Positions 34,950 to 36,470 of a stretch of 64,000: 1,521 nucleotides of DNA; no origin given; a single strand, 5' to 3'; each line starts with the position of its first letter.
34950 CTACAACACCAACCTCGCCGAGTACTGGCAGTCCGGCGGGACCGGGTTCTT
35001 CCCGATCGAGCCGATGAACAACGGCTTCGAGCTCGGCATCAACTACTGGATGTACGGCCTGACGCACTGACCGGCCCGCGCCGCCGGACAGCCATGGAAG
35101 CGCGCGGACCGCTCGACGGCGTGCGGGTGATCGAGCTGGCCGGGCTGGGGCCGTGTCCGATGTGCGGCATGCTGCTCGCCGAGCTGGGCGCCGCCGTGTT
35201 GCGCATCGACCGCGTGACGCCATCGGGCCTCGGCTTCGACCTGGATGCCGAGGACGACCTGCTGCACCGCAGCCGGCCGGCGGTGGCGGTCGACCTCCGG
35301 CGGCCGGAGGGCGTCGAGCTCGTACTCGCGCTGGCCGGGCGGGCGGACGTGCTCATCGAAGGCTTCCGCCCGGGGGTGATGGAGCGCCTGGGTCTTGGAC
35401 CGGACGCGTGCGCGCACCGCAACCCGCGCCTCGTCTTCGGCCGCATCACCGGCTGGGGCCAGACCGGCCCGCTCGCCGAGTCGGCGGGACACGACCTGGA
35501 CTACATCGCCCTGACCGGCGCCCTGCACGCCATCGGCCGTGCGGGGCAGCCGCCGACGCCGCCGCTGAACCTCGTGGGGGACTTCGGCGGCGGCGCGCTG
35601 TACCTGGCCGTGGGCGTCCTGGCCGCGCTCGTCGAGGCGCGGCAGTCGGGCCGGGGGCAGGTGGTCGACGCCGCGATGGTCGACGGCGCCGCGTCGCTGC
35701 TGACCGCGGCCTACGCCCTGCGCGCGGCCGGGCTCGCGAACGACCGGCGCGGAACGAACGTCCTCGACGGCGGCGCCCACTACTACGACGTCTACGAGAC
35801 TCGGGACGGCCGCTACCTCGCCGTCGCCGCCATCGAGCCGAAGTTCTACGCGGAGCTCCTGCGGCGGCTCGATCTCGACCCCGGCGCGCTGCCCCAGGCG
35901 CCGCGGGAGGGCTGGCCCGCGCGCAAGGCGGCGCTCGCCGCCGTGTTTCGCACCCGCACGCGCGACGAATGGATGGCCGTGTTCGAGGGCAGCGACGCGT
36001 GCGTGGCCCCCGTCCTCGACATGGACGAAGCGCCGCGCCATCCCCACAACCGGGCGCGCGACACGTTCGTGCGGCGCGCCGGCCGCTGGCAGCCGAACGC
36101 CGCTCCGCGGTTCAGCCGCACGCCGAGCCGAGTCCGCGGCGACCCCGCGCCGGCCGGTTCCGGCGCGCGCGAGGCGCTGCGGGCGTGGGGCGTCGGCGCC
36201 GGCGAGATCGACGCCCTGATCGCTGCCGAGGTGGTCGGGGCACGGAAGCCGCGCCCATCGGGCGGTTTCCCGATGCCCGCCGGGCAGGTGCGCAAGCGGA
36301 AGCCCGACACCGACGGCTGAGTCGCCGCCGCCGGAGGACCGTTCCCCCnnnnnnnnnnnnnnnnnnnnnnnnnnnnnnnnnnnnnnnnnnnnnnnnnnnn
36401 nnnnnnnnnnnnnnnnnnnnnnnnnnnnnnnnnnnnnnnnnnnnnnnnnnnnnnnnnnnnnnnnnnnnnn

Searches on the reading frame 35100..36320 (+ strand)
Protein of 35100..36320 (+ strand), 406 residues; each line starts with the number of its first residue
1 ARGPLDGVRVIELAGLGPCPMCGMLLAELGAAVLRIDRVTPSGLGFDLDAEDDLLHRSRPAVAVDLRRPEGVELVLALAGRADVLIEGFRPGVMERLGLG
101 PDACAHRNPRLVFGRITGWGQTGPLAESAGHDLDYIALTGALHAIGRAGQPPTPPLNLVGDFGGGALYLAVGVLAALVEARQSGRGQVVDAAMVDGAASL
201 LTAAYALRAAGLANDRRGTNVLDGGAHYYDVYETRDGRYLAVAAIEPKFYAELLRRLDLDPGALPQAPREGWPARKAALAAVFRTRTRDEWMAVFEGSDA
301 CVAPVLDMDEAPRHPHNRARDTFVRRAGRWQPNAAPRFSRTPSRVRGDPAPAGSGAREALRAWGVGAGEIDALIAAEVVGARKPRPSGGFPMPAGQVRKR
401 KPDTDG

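Call 54: search_protein_families(library=pfam, proteins=[window:35100-36320:+], max_evalue=0.00001)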
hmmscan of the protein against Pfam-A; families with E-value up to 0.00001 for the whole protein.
window:35100-36320:+ (406 aa): 1 family
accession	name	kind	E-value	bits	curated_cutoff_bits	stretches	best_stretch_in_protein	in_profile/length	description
PF02515.22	CoA_transf_3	-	4.1e-80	270.1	23.3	1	5-352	1-361/366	CoA-transferase family III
